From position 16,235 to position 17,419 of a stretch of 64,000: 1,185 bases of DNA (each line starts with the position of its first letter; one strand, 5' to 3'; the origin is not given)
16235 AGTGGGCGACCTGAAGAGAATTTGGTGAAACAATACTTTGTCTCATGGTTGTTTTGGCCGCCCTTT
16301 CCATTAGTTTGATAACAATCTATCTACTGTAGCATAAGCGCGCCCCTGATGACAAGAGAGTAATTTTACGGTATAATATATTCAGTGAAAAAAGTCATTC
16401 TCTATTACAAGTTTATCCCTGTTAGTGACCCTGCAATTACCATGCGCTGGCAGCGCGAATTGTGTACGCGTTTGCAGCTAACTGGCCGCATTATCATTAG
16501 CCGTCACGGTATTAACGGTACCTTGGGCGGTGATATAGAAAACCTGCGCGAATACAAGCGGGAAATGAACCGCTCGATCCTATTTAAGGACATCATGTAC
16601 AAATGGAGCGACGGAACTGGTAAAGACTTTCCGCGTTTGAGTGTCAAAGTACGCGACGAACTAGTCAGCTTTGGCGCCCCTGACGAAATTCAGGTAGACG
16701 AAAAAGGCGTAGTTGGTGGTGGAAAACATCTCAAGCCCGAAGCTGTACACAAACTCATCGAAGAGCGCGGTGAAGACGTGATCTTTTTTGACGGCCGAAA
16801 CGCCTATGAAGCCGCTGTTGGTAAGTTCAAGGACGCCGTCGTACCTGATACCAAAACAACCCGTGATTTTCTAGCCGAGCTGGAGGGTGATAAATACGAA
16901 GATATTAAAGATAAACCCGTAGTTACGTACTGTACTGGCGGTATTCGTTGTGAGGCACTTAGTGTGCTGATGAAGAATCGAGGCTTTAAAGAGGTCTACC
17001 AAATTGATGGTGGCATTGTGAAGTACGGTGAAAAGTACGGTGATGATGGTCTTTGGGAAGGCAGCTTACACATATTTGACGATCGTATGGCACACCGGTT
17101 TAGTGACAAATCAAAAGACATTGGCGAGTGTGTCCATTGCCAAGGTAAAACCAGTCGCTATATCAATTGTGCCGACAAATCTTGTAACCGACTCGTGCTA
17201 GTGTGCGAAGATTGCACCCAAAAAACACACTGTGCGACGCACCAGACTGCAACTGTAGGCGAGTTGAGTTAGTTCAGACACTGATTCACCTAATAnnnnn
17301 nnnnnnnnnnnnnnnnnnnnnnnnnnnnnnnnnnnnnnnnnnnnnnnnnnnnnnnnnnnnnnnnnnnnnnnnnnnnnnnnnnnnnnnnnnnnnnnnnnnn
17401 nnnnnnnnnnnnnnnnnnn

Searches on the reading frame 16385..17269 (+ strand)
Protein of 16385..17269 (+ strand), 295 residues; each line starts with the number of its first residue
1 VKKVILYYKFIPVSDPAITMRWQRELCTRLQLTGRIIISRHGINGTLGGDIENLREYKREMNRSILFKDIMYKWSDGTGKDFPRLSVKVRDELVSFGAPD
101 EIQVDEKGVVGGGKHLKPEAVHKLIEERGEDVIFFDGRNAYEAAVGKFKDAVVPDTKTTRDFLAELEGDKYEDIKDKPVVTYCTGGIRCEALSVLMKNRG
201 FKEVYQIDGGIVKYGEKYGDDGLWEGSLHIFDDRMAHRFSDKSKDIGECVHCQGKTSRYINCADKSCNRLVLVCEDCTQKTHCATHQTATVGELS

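Call 80: search_protein_families(library=pfam, proteins=[window:16385-17269:+], max_evalue=0.00001)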
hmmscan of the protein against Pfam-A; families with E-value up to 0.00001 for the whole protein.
window:16385-17269:+ (295 aa): 3 families
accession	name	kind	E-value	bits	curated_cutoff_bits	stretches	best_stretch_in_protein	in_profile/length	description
PF17773.7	UPF0176_N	-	1.2e-20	74.1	26.2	1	3-92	2-91/92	UPF0176 acylphosphatase like domain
PF12368.13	Rhodanese_C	-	1.1e-15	58.1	26.9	1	225-283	1-59/66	Rhodanase C-terminal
PF00581.25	Rhodanese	-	6.3e-09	36.6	22.2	1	119-215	3-100/102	Rhodanese-like domain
